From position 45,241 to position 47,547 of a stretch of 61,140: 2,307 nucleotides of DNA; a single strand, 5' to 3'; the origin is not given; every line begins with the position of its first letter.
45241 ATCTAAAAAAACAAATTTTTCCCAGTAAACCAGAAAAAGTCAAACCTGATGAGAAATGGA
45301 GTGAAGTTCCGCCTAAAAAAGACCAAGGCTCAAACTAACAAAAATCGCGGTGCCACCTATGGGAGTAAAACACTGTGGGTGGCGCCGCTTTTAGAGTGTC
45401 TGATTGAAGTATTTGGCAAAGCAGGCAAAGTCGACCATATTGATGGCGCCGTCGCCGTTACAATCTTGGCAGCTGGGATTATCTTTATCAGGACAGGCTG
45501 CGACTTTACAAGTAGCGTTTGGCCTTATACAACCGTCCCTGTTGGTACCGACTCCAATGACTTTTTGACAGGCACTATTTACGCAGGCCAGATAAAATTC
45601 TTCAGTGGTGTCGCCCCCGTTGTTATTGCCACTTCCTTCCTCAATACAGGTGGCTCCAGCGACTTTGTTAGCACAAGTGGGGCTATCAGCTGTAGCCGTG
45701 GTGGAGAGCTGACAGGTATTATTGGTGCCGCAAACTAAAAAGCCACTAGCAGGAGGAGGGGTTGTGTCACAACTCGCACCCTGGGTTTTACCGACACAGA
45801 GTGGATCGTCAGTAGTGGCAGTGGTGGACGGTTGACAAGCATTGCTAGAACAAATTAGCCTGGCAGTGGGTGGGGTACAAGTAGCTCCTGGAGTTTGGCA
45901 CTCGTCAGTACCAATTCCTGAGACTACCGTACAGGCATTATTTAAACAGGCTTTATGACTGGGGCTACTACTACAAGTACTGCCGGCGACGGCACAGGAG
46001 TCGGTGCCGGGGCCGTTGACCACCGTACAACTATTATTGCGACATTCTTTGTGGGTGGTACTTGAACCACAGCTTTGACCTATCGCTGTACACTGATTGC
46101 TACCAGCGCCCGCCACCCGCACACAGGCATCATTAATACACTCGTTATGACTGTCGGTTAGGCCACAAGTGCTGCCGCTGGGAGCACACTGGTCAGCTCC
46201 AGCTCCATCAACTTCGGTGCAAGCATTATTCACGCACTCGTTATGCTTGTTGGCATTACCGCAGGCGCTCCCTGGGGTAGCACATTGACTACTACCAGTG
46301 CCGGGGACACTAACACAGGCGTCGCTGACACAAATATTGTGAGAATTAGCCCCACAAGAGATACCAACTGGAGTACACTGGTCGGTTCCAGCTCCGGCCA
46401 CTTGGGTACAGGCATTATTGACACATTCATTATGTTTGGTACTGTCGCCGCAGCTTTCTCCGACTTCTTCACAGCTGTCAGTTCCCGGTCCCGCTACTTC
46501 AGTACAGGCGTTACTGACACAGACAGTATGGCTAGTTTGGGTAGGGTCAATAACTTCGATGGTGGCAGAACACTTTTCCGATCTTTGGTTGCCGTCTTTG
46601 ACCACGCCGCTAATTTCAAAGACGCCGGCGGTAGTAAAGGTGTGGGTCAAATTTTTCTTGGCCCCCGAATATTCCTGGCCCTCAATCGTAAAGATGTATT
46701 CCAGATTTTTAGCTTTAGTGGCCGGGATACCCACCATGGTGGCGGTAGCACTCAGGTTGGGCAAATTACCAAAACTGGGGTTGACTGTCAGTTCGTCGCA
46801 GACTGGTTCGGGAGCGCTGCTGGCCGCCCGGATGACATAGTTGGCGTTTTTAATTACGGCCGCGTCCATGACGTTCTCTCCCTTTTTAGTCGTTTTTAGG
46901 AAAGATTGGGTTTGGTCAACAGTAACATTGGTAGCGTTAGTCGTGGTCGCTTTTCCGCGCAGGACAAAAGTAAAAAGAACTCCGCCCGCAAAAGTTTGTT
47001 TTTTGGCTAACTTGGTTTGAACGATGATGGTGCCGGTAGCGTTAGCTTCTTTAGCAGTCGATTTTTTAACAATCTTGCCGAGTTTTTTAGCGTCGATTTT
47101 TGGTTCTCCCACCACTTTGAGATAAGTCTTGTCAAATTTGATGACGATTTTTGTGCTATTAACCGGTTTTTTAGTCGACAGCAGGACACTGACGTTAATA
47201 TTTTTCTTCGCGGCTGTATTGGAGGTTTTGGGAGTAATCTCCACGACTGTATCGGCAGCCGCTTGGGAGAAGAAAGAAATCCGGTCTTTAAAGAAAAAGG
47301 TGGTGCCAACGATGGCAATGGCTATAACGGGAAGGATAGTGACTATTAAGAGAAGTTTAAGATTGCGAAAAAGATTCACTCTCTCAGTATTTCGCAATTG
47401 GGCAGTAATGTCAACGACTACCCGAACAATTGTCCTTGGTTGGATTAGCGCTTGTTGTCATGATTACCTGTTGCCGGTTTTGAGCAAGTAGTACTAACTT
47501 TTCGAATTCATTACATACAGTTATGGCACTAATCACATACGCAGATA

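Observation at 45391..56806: A ~30-residue four-cysteine module iterated about twenty times across five secreted proteins (candidate undescribed extracellular repeat family)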

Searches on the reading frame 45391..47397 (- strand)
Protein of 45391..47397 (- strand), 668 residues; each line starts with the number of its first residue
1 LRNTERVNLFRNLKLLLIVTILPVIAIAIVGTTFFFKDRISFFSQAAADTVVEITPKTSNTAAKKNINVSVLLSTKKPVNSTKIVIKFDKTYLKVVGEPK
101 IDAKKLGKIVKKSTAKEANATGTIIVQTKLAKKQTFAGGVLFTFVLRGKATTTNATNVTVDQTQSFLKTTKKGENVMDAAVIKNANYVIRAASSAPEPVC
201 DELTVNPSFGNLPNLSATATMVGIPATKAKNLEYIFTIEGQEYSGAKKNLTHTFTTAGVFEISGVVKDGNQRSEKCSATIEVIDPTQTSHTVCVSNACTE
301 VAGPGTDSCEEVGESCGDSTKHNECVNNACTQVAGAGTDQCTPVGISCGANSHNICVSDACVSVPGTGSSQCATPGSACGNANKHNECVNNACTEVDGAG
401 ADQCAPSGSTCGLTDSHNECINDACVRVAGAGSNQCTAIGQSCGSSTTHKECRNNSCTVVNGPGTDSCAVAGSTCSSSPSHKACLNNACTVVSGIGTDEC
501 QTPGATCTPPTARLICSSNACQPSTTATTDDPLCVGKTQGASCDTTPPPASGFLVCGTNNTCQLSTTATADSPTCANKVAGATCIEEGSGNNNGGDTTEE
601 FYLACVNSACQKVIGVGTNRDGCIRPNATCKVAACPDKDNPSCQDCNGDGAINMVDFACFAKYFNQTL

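Call 4: search_protein_families(library=pfam, proteins=[window:45391-47397:-], max_evalue=1)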
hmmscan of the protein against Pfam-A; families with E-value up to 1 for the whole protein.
window:45391-47397:- (668 aa): 3 families
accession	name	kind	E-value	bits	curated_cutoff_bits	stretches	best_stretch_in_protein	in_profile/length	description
PF00404.24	Dockerin_1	-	0.0066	17.1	22.9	1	645-665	3-23/57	Dockerin type I domain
PF17128.10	DUF5107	-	0.011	15.2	24.4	1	75-156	16-97/310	Domain of unknown function (DUF5107)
PF18911.6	PKD_4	-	0.025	15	27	1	244-282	46-83/85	PKD domain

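Call 5: search_protein_families(library=ncbifam, proteins=[window:45391-47397:-], max_evalue=1)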
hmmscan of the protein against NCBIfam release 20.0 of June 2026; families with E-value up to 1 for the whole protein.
window:45391-47397:- (668 aa): 0 families

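Call 9: find_homologous_proteins(query=window:45391-47397:-, max_evalue=0.001)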
Query window:45391-47397:- (668 aa): 11 proteins with E <= 0.001 among 8000 candidates.
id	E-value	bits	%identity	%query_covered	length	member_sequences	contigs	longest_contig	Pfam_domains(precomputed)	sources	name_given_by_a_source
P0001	0.0e+0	1466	100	99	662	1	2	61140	-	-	-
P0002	9.1e-165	568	43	94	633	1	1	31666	-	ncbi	-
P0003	1.6e-34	137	45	33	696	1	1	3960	-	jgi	-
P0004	1.1e-28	118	35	34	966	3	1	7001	PF13620.13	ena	-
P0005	3.9e-25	106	36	29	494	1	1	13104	PF00801.27,PF23416.2,PF18911.7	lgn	-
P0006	1.0e-18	85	36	30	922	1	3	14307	-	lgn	-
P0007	1.0e-9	55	47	14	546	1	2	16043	-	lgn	-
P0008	1.1e-8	52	44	18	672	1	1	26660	PF13715.13,PF13620.13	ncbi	-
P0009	2.0e-8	51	34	32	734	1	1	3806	PF13620.13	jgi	jgi:hypothetical protein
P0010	4.2e-7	47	43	13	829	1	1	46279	-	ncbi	-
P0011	1.6e-6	45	35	22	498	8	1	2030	PF13948.12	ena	-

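Call 12: list_cluster_members(proteins=[P0002, P0008, P0010, P0004, P0011, P0005])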
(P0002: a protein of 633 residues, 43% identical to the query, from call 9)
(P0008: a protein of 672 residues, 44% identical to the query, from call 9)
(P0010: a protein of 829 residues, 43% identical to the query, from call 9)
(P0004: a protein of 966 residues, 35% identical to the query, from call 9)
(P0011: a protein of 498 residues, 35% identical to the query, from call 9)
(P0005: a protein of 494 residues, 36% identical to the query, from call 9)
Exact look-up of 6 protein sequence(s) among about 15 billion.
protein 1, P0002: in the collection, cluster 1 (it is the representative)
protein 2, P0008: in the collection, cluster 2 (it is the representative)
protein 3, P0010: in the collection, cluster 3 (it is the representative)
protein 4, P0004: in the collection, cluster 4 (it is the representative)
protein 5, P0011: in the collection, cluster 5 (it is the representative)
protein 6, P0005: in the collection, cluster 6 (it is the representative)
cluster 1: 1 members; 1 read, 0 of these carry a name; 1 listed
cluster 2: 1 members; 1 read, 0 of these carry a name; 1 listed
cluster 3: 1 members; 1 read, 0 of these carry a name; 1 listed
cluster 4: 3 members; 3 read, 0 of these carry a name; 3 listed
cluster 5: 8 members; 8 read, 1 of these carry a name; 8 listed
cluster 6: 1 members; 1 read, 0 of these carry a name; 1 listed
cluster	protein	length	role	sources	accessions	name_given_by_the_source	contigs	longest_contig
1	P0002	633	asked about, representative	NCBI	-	-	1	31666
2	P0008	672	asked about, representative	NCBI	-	-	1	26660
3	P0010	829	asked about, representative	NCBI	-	-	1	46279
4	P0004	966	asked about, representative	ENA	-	-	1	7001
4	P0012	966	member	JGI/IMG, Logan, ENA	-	-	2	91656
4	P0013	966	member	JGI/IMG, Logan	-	-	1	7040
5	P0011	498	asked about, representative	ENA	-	-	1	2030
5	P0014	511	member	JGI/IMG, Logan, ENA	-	cysteine-rich repeat protein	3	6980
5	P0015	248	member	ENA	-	-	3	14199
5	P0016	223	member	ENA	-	-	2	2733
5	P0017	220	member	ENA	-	-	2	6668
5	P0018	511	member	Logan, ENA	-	-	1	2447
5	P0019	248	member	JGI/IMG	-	-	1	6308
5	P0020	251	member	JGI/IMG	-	-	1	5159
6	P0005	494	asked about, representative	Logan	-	-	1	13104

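Call 13: find_encoding_contigs(protein=P0002, flank=10000, max_places=3)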
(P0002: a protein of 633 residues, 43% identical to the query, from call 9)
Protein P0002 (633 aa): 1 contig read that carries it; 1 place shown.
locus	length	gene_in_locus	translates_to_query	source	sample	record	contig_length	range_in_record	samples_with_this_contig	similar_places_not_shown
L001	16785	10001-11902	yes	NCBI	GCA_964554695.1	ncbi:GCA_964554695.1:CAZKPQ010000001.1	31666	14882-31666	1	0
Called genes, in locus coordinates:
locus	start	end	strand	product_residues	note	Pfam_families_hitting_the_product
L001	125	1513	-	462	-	PF07497:Rho_RNA_bind, PF00006:ATP-synt_ab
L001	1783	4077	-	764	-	-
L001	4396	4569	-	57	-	-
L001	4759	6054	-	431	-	PF18073:Zn_ribbon_LapB, PF03796:DnaB_C (faint), PF06745:ATPase, PF13481:AAA_25, PF23442:DUF7125, PF13191:AAA_16 (faint), PF13604:AAA_30 (faint), PF13541:ChlI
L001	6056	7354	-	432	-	-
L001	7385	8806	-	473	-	-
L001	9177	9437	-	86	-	-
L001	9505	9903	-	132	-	-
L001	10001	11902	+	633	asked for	-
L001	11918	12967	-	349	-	PF21710:Spt6_S1 (faint), PF00575:S1 (weak), PF23459:S1_RRP5 (faint), PF24685:OB_RRP5_4th (faint), PF00575:S1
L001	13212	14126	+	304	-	PF00535:Glycos_transf_2, PF13641:Glyco_tranf_2_3 (weak)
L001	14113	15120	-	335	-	PF00535:Glycos_transf_2, PF13641:Glyco_tranf_2_3, PF13632:Glyco_trans_2_3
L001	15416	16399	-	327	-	PF00535:Glycos_transf_2, PF10111:Glyco_tranf_2_2 (faint), PF13641:Glyco_tranf_2_3, PF13632:Glyco_trans_2_3 (faint)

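Call 14: find_encoding_contigs(protein=P0001, flank=3000, max_places=3)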
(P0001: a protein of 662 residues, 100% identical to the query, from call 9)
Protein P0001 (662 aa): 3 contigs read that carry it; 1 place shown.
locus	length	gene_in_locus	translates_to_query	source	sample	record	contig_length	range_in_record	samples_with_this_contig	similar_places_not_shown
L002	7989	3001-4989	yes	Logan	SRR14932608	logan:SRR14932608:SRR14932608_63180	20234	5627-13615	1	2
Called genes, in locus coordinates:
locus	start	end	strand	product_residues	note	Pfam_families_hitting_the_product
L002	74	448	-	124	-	-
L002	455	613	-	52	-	-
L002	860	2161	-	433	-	PF18073:Zn_ribbon_LapB, PF13481:AAA_25, PF03796:DnaB_C (weak), PF06745:ATPase, PF23442:DUF7125, PF13401:AAA_22 (weak), PF13541:ChlI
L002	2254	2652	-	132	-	-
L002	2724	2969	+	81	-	-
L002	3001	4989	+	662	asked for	-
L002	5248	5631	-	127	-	-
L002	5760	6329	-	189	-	-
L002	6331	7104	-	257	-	PF00285:Citrate_synt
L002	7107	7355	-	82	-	-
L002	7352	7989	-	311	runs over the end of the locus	PF13607:Succ_CoA_lig, PF00549:Ligase_CoA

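Call 32: search_protein_families(library=pfam, proteins=[P0005, P0003, P0002, P0004], max_evalue=1)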
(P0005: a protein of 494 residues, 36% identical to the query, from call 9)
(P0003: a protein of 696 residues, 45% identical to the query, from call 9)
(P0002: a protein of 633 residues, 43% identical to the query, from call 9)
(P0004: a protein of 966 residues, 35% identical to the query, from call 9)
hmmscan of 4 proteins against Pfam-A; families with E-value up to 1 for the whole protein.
P0005 (494 aa): 3 families
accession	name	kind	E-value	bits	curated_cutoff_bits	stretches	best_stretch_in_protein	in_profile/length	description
PF18911.6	PKD_4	-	1.2e-08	35.3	27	1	368-434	13-76/85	PKD domain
PF00801.26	PKD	-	1.8e-08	34.7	23.5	1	362-432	2-71/80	PKD domain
PF23416.1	DUF7107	-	4.1e-06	27.5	24.6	3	226-275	1-47/48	Domain of unknown function (DUF7107)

P0003 (696 aa): 0 families

P0002 (633 aa): 3 families
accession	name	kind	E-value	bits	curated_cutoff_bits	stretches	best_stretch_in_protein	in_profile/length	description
PF00801.26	PKD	-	0.0011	19.4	23.5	1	202-264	17-75/80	PKD domain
PF18911.6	PKD_4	-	0.033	14.7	27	1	213-262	27-76/85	PKD domain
PF07495.19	Y_Y_Y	-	0.088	13.2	26.6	1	233-261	25-53/65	Y_Y_Y domain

P0004 (966 aa): 3 families
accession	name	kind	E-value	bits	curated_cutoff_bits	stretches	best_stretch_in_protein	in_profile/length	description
PF13620.12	CarboxypepD_reg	-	4.1e-13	49.9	32.3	2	709-765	4-60/82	Carboxypeptidase regulatory-like domain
PF13715.12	CarbopepD_reg_2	-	5.6e-05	23.5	32.2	1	709-775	3-66/88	CarboxypepD_reg-like domain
PF17210.9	SdrD_B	-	0.016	15.9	29.7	1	723-783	27-87/112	SdrD B-like domain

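Call 79: predict_structure(alignment_id=A5)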
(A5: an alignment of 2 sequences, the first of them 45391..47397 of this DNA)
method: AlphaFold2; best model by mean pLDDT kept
length: 668 residues; sequences in the alignment: 2
mean_pLDDT: 41.2   pTM: 0.25
mean pLDDT of the five models: 41.2, 40.7, 39.9, 38.2, 35.8
residues with pLDDT >= 90: 0; 70-90: 6; 50-70: 108; < 50: 554
segments of 3 or more residues with pLDDT < 50: 11-17, 19-77, 103-119, 136-143, 150-228, 278-323, 325-330, 332-386, 388-393, 395-417, 419-425, 427-449, 455-457, 460-640, 645-653, 656-658, 663-668
pLDDT, mean of each block of 10 residues (from residue 1): 49 47 37 29 36 39 43 47 54 54 46 42 53 48 49 32 27 23 29 31 31 38 45 66 64 53 60 50 41 41 40 44 45 40 37 43 42 42 45 45 39 44 46 44 46 48 41 39 42 39 35 36 32 25 29 34 33 29 33 35 37 37 33 41 46 49 43
secondary structure, 60 per line:
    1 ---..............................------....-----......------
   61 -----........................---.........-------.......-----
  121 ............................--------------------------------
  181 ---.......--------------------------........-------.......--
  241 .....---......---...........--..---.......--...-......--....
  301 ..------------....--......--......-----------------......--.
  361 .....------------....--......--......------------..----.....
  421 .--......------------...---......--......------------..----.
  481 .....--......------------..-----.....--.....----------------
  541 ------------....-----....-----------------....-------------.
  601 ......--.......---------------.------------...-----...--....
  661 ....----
elements in order (helices of 4 or more, strands of 3 or more residues): H4-33 E40-43 E49-54 E66-89 E93-101 E109-115 E121-148 E184-190 E217-224 E232-238 E241-245 E249-254 E258-268 E276-282 E289-294 E297-302 E315-318 E321-326 E329-334 E352-357 E360-365 E378-381 E384-389 E392-397 E416-421 E424-429 E442-444 E448-453 E456-461 E480-485 E488-493 E513-517 E520-524 E553-556 E562-565 E583-586 E600-606 E609-615 E644-646 E652-654 H657-664

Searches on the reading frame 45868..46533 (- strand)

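Call 19: search_protein_families(library=pfam, proteins=[window:45868-46533:-], max_evalue=10)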
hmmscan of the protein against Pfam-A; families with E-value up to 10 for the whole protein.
window:45868-46533:- (222 aa): 1 family
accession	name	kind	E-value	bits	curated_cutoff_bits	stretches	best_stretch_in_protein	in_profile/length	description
PF18815.6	AFP_2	-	4.6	7.9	25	1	170-187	1-18/52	Bacterial antifreeze protein repeat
